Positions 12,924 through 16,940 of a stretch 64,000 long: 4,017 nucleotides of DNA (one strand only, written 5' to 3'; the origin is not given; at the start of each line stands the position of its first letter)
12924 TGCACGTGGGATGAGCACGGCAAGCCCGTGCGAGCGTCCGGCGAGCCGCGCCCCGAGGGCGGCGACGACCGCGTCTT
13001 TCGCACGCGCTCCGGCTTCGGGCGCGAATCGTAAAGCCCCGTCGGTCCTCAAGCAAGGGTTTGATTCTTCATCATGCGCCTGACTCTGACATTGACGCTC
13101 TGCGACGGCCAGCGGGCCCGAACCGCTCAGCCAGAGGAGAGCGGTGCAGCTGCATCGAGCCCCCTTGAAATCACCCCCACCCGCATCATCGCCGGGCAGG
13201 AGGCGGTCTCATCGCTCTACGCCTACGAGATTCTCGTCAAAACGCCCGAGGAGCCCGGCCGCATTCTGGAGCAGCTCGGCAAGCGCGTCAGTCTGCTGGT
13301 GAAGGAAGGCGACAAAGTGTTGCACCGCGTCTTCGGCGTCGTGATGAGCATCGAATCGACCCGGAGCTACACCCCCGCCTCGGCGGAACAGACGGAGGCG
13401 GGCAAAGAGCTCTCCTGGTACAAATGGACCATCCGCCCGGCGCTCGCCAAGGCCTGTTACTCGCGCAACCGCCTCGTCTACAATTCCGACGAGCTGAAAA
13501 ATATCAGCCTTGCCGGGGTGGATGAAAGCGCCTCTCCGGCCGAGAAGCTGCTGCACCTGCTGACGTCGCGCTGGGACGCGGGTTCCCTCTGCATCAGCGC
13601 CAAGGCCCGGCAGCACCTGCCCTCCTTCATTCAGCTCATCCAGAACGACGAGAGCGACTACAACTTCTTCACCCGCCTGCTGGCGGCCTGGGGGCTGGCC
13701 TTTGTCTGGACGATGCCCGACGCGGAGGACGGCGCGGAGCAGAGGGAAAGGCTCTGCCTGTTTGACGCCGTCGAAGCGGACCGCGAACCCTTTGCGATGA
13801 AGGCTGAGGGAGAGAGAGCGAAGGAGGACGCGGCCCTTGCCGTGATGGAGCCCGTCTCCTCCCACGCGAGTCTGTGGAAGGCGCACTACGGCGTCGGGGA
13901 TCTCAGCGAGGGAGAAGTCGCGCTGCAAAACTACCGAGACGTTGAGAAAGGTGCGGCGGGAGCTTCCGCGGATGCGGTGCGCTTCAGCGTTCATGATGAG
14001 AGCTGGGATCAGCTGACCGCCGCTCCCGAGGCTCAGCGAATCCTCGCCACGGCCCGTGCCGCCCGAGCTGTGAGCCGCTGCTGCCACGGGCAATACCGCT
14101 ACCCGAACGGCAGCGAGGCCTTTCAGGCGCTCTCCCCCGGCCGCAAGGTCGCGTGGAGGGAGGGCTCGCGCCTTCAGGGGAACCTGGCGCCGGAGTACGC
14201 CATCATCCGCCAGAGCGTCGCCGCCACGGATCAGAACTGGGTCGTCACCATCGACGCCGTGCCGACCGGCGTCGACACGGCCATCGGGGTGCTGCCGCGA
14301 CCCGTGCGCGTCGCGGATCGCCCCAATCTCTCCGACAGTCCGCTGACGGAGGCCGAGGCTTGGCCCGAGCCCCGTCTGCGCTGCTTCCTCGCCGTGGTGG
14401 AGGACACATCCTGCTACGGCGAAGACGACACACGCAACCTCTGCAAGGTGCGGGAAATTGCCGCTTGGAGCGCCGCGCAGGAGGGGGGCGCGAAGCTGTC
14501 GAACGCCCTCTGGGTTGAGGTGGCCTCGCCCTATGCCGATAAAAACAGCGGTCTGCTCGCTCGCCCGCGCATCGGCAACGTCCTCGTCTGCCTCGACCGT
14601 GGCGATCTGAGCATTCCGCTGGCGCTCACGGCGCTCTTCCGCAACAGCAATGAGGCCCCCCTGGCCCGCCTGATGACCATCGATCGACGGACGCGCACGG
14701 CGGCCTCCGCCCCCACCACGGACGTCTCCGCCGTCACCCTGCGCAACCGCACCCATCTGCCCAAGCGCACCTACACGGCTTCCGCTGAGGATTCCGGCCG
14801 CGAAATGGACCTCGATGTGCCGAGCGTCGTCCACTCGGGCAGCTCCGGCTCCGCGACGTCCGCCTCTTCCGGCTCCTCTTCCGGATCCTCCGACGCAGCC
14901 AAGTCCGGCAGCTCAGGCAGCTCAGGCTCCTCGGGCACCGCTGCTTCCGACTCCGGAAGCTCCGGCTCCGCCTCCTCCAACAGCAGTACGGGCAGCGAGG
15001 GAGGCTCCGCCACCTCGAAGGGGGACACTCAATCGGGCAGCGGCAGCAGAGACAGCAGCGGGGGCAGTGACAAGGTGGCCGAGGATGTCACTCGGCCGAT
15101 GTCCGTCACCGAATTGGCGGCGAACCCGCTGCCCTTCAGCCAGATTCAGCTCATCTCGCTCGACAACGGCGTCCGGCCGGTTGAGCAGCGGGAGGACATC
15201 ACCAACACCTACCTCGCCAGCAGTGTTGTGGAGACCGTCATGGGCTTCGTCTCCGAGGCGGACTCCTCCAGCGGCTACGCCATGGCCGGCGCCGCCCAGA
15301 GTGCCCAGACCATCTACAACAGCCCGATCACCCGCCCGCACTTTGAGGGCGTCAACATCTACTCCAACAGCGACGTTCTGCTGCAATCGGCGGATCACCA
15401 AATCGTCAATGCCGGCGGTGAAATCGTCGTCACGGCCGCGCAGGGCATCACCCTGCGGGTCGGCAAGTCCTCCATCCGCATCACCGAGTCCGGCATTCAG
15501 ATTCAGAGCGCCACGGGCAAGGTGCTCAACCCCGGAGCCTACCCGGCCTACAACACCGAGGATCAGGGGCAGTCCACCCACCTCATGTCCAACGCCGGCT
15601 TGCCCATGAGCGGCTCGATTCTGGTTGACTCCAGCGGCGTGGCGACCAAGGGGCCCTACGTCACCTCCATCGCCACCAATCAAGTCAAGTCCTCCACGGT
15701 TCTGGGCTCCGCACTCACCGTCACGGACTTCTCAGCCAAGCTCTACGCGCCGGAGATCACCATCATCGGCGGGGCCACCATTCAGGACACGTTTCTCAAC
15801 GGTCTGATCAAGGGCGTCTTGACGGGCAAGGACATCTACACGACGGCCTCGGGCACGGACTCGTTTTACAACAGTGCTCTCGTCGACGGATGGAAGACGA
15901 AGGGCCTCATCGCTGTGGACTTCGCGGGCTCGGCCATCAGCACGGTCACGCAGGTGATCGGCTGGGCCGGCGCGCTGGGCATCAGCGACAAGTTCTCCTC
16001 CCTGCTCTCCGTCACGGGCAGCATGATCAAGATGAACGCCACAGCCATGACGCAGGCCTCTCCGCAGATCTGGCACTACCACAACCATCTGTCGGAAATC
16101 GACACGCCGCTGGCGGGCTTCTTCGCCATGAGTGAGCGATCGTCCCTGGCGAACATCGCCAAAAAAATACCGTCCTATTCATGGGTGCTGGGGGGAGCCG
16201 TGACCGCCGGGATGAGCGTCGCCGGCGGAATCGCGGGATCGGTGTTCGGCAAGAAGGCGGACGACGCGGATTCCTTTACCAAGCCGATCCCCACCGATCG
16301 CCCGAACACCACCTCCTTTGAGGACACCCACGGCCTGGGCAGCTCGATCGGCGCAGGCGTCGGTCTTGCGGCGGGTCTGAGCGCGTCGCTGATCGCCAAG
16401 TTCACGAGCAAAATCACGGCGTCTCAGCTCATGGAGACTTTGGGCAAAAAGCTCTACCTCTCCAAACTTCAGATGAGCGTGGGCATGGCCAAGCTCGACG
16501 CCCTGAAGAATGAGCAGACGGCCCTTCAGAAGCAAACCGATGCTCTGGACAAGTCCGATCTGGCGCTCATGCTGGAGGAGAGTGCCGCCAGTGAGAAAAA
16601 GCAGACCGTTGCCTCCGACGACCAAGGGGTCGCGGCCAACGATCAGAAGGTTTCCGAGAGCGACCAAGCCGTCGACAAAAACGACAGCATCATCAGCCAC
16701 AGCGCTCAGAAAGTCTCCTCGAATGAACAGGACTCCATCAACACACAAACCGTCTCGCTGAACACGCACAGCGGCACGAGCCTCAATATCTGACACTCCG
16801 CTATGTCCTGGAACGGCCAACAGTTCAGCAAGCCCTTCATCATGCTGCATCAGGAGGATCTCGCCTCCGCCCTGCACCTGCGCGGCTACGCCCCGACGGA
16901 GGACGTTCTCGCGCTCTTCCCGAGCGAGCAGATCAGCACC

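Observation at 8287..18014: Tandem ~4.8-kb duplication of a 'vgrG + unknown 400-aa gene' cassette inside the T6SS cluster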

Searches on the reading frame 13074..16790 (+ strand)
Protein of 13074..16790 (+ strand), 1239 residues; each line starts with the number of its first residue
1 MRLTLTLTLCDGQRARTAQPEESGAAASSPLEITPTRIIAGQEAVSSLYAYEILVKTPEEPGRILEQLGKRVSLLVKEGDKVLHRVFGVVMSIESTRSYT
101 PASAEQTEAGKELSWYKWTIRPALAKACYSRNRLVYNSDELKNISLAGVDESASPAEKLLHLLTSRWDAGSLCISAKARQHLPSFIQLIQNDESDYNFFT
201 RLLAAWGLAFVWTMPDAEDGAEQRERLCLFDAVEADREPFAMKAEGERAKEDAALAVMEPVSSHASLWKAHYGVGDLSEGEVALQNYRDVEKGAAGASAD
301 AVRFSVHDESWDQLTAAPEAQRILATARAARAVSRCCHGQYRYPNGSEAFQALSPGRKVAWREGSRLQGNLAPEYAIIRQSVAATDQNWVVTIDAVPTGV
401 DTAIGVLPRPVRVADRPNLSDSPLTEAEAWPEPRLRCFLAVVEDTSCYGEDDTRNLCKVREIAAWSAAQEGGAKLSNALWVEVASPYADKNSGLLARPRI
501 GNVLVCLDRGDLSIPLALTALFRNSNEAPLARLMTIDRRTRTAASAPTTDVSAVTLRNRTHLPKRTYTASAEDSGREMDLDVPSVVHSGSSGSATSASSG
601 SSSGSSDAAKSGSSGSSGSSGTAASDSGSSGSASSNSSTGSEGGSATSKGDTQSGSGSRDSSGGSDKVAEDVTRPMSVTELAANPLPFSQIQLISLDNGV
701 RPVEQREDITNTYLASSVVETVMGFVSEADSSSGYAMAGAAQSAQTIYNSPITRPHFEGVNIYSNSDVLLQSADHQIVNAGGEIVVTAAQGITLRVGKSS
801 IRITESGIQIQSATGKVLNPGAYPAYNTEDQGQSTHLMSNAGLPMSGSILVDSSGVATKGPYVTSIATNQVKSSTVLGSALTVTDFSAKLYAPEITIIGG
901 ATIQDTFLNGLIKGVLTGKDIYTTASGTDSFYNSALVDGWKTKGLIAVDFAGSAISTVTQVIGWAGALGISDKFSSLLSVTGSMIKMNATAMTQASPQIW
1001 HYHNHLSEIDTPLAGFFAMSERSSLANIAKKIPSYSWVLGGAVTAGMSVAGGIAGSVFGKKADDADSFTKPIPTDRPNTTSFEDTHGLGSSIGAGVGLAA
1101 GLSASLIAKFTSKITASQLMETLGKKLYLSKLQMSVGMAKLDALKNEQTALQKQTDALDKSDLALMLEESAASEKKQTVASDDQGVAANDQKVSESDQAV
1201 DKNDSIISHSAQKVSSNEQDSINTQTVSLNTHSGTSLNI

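Call 10: search_protein_families(library=pfam, proteins=[window:13074-16790:+], max_evalue=1)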
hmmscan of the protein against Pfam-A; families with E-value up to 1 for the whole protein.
window:13074-16790:+ (1239 aa): 2 families
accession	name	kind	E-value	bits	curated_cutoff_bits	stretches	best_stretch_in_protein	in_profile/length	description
PF05954.17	Phage_GPD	-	5.1e-12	46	30.1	1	42-358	1-276/305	Phage tail baseplate hub (GPD)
PF04717.18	Phage_base_V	-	6.8e-05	23.6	23.8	1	451-522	9-75/75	Type VI secretion system/phage-baseplate injector OB domain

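Call 14: search_protein_families(library=ncbifam, proteins=[window:13074-16790:+], max_evalue=0.01)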
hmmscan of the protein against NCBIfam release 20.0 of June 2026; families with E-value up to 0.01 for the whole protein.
window:13074-16790:+ (1239 aa): 2 families
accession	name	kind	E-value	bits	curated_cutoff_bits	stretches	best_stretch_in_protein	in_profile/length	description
TIGR03361.1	VI_Rhs_Vgr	subfamily_domain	5.8e-14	51.6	186.35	1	39-239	17-183/513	type VI secretion system tip protein TssI/VgrG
TIGR01646.1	vgr_GE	subfamily_domain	7.7e-11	41.6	121.8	2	477-531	384-439/480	type VI secretion system tip protein VgrG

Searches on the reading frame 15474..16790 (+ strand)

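Call 30: search_protein_families(library=pfam, proteins=[window:15474-16790:+], max_evalue=1)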
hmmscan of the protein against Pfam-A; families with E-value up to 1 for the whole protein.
window:15474-16790:+ (439 aa): 1 family
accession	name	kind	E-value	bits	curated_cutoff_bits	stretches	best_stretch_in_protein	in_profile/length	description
PF10247.14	Romo1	-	0.25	12.2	27.6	1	288-327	8-47/66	Reactive mitochondrial oxygen species modulator 1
